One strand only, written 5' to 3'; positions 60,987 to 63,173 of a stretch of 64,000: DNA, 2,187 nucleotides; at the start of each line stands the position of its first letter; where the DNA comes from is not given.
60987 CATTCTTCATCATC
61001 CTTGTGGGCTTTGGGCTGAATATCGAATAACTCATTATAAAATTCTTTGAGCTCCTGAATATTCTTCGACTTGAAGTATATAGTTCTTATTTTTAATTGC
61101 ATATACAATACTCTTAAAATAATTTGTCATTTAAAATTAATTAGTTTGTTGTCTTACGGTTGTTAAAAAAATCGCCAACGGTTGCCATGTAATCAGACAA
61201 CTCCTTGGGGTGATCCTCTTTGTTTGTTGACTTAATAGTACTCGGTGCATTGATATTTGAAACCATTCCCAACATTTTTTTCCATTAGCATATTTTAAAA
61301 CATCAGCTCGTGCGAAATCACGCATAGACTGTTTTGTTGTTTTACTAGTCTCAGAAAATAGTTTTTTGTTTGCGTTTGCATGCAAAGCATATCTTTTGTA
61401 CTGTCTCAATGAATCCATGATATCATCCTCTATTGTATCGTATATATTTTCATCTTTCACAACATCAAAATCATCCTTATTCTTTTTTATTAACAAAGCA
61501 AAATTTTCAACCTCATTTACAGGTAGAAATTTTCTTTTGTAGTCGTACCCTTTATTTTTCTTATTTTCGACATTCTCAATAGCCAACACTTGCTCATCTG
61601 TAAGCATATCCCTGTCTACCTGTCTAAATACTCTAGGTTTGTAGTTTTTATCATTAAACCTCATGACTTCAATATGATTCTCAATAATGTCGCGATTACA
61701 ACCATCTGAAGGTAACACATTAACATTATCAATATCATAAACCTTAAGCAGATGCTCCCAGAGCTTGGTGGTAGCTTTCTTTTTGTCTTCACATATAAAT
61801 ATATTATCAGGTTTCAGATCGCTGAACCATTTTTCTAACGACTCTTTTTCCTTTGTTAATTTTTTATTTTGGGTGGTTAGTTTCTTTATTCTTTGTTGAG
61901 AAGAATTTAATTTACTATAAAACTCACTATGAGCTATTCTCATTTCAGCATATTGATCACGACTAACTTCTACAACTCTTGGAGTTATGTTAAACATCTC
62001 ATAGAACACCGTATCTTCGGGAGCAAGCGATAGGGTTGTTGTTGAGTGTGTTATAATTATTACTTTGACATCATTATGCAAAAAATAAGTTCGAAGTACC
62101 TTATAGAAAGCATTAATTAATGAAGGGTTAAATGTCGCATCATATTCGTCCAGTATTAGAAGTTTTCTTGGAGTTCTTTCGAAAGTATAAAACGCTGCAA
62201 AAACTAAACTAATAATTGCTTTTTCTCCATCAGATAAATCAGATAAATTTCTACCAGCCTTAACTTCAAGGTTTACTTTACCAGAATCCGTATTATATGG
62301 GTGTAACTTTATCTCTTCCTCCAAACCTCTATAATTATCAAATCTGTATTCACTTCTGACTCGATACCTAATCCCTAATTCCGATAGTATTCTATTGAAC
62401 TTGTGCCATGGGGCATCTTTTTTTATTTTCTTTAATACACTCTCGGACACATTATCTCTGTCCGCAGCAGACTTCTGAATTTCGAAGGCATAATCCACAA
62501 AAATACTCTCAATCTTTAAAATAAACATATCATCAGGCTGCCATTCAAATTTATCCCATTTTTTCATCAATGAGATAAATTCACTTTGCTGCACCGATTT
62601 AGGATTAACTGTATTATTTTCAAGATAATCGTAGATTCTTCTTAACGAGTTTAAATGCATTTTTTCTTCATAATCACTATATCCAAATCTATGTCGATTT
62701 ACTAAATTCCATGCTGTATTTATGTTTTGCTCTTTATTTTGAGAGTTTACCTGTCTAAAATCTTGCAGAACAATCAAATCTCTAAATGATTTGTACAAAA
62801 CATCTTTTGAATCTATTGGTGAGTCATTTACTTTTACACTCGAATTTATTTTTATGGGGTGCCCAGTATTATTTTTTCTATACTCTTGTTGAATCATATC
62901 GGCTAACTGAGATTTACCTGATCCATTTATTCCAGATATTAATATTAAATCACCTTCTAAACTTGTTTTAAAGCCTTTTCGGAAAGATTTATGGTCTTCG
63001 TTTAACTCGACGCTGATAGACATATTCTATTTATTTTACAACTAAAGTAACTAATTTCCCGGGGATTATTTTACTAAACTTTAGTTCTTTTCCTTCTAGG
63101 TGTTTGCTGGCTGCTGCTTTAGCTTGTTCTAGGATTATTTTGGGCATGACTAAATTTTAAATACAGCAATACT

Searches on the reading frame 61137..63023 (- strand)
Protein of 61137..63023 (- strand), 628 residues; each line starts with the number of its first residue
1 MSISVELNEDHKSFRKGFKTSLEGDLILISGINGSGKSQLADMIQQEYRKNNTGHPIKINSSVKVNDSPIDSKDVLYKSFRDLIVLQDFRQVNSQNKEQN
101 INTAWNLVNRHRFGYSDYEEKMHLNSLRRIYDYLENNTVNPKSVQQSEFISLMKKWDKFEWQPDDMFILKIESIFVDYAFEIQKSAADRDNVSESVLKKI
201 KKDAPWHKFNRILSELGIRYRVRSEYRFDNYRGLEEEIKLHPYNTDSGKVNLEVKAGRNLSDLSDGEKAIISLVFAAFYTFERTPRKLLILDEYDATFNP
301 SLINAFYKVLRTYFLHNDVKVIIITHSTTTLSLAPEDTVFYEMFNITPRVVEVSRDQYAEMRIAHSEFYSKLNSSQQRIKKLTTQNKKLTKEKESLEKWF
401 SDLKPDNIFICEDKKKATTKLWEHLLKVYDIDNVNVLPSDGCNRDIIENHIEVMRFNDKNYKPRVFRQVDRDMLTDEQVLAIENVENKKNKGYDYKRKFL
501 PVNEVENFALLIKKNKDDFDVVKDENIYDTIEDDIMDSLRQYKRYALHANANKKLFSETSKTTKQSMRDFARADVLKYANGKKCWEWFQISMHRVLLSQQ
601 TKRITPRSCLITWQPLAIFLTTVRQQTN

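Call 43: search_protein_families(library=pfam, proteins=[window:61137-63023:-], max_evalue=0.0001)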
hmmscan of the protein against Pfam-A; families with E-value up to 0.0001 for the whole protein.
window:61137-63023:- (628 aa): 4 families
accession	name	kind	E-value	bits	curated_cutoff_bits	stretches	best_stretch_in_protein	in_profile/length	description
PF02463.25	SMC_N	-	2e-11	44.2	40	1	9-336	8-206/220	RecF/RecN/SMC N terminal domain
PF13304.12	AAA_21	-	1.4e-06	29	27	1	158-331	150-303/304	AAA domain, putative AbiEii toxin, Type IV TA system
PF00005.33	ABC_tran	-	5e-06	27.6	25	0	23-74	10-53/137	ABC transporter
PF20720.3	nSTAND3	-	9.3e-05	22.6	27.2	0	11-98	4-83/155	Novel STAND NTPase 3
